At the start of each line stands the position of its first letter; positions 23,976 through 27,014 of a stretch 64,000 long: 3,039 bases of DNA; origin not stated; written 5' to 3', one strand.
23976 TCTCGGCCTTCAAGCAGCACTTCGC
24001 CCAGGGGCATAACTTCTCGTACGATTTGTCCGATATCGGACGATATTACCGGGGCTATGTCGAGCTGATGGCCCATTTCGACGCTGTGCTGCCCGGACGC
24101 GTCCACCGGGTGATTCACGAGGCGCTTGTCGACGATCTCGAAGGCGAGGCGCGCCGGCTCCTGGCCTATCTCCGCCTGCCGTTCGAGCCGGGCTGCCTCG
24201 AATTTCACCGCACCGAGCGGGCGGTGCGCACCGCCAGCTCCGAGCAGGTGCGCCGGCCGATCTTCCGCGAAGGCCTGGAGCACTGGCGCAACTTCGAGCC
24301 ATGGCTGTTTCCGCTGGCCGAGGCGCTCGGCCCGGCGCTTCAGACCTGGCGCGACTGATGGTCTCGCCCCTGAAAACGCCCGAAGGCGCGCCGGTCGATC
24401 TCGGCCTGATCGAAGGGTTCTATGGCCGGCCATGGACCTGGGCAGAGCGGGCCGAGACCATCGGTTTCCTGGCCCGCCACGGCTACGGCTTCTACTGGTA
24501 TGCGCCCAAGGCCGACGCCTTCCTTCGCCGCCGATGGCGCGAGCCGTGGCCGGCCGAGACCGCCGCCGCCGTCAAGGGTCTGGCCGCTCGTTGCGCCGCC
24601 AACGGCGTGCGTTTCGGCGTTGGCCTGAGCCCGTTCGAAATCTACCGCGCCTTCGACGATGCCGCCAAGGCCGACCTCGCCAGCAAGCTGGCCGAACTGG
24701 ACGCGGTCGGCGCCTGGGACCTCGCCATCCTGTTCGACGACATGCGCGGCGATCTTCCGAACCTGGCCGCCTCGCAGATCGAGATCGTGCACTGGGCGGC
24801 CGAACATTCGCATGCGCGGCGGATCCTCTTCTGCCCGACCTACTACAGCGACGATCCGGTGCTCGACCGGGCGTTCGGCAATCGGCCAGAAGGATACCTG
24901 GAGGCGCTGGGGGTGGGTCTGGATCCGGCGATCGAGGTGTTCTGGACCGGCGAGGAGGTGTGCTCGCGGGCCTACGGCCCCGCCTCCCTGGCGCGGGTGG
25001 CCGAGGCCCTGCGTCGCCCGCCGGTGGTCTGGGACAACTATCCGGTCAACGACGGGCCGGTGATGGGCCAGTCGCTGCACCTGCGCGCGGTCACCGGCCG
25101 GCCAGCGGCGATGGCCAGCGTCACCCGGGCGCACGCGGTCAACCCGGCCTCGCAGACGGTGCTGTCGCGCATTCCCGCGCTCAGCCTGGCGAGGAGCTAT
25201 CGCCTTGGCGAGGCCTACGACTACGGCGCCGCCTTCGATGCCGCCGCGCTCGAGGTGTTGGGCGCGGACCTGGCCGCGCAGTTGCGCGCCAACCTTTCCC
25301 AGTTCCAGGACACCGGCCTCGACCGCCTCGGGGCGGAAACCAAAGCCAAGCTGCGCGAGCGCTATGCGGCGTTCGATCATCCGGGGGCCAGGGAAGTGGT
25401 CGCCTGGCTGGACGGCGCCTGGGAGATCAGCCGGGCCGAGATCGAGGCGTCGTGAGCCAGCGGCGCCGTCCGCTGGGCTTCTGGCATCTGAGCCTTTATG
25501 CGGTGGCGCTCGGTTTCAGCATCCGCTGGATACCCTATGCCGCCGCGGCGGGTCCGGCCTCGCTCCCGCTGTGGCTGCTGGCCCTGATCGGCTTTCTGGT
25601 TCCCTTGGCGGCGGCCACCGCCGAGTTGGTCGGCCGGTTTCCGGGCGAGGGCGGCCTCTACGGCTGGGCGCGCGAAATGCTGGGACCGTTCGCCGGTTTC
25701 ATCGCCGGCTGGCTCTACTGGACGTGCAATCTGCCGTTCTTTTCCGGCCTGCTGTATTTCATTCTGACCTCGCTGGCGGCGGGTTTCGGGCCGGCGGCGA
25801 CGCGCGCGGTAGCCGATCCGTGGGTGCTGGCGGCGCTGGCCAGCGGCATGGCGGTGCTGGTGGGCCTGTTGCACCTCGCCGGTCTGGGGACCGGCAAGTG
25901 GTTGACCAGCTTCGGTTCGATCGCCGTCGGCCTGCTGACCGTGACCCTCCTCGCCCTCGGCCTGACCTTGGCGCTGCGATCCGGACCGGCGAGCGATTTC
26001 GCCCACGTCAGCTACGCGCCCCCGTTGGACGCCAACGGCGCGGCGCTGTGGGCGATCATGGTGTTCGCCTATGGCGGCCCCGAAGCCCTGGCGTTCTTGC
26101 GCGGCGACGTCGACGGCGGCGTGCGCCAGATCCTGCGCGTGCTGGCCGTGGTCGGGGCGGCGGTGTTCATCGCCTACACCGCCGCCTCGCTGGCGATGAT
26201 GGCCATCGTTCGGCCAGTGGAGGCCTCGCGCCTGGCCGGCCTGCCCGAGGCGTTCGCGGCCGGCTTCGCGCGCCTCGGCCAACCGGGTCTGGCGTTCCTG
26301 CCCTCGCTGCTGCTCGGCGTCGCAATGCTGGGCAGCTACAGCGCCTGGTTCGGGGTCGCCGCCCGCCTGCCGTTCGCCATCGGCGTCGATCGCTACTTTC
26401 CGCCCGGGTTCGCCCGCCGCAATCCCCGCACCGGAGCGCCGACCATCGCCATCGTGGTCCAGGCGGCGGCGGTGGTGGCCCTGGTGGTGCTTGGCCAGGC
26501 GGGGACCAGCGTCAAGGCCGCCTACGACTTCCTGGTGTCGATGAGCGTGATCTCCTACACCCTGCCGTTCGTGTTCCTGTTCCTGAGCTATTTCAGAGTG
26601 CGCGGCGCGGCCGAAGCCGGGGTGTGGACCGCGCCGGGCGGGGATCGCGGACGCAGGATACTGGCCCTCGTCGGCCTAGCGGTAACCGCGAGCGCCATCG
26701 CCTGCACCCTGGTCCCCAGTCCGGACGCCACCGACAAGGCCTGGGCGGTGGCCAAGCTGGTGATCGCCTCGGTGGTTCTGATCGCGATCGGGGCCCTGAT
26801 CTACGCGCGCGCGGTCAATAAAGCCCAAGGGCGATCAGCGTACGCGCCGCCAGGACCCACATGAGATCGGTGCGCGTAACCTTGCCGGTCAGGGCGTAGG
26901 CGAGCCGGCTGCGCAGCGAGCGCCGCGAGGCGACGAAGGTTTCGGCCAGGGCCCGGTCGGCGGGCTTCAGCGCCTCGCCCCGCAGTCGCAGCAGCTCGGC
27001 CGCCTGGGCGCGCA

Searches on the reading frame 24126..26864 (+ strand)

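Call 18: search_protein_families(library=pfam, proteins=[window:24126-26864:+], max_evalue=0.00001)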
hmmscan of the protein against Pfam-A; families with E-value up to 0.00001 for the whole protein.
window:24126-26864:+ (912 aa): 2 families
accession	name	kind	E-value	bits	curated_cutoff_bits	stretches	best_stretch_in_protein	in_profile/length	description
PF13520.12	AA_permease_2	-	2.1e-39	136.1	27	1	450-876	1-420/427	Amino acid permease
PF00324.27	AA_permease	-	2e-19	70.1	24.6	1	463-831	14-387/470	Amino acid permease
